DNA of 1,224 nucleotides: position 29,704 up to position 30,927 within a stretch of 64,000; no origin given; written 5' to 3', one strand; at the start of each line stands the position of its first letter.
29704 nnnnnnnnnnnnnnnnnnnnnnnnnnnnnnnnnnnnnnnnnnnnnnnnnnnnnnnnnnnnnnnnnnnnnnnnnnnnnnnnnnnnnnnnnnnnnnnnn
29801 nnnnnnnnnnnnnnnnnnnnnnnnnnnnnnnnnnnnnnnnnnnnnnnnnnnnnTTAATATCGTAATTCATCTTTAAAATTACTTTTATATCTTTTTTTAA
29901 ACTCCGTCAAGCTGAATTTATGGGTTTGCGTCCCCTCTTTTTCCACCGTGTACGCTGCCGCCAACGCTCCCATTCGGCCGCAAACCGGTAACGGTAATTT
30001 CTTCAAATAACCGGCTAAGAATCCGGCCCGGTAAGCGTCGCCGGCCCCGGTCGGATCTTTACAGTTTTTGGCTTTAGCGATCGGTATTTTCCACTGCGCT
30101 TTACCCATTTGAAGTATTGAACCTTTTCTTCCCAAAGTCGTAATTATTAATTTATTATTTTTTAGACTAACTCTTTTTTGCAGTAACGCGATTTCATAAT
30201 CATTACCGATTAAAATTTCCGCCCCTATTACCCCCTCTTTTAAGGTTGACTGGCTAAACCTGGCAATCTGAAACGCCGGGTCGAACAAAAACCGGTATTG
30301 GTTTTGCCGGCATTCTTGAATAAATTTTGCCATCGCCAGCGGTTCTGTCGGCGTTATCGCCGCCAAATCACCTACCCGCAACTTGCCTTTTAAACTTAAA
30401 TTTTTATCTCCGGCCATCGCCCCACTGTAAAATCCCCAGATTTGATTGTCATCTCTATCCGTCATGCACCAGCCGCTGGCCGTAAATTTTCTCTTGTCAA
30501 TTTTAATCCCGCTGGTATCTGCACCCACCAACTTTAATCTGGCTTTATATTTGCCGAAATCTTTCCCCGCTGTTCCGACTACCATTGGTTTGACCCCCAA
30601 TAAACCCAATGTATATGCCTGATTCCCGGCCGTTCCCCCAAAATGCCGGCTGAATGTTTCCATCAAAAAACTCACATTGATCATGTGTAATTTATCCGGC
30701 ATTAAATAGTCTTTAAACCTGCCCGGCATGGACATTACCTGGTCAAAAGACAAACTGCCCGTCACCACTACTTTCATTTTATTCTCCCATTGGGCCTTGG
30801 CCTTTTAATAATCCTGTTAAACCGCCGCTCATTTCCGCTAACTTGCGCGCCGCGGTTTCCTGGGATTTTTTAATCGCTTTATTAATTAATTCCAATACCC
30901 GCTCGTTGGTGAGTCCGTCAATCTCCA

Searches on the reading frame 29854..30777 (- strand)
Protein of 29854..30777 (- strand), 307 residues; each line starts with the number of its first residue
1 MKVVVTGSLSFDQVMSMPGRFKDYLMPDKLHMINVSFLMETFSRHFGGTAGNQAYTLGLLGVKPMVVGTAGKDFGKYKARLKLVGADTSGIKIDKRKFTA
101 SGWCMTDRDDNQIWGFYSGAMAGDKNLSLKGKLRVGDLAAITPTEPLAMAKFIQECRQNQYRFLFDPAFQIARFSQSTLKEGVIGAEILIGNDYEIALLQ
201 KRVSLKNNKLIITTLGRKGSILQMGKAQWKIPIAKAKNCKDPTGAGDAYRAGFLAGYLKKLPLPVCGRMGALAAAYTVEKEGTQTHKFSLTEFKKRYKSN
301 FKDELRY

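Call 7: search_protein_families(library=pfam, proteins=[window:29854-30777:-], max_evalue=0.01)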
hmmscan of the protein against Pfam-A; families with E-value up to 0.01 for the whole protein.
window:29854-30777:- (307 aa): 1 family
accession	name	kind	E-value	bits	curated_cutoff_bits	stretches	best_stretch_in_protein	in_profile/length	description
PF00294.29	PfkB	-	8.9e-33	114.3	25.8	1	35-285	25-297/302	pfkB family carbohydrate kinase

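Call 8: search_protein_families(library=ncbifam, proteins=[window:29854-30777:-], max_evalue=0.01)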
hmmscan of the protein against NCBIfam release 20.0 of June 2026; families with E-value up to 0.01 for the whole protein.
window:29854-30777:- (307 aa): 19 families
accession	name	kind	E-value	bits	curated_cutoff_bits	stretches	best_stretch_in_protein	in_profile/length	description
NF041164.1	NucKinThplmales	equivalog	2.2e-20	73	450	1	38-281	29-275/295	nucleoside kinase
TIGR02152.1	D_ribokin_bact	equivalog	2.2e-15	56.8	299.65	1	3-293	1-296/298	ribokinase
NF041134.1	R1P_kin_Thcocales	equivalog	2.7e-15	56.6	500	1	2-297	2-282/291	ADP-dependent ribose-1-phosphate kinase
TIGR04382.1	myo_inos_iolC_N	equivalog_domain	2.8e-15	56.4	300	2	201-285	213-297/309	5-dehydro-2-deoxygluconokinase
NF007321.0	PRK09813.1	equivalog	5.9e-15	55.5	247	1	195-282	173-259/261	fructoselysine 6-kinase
NF053626.1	RibKinHalex1628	equivalog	1.6e-13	50.9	330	1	44-276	35-275/293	ATP-dependent ribose-1-phosphate kinase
TIGR02198.1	rfaE_dom_I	equivalog_domain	9.7e-10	38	345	1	149-288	162-307/315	D-glycero-beta-D-manno-heptose-7-phosphate kinase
TIGR03168.1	1-PFK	subfamily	1.3e-09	37.4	216.4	1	196-289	201-293/305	hexose kinase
TIGR03828.1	pfkB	equivalog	3.8e-09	36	292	1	195-289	200-293/305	1-phosphofructokinase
NF006957.1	PRK09434.1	equivalog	1.6e-08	34.5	450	1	200-257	204-260/302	fructokinase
NF047869.1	myo_kin_aldol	exception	1.2e-07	30.6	600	1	40-101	32-95/586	bifunctional 5-dehydro-2-deoxygluconokinase/5-dehydro-2-deoxyphosphogluconate aldolase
NF040938.1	KDG_KDGal_kin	equivalog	1.7e-07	30.6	400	1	200-284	207-290/305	bifunctional 2-dehydro-3-deoxygluconokinase/2-dehydro-3-deoxygalactonokinase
NF008353.0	PRK11142.1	equivalog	3.3e-07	30.1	341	1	206-285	213-291/307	ribokinase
NF049991.1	TagKinase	equivalog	5.3e-06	25.5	420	0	211-285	229-303/321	tagatose kinase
NF041320.1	pfkB_Halo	equivalog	7.1e-05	22.3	400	1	209-289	209-288/302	1-phosphofructokinase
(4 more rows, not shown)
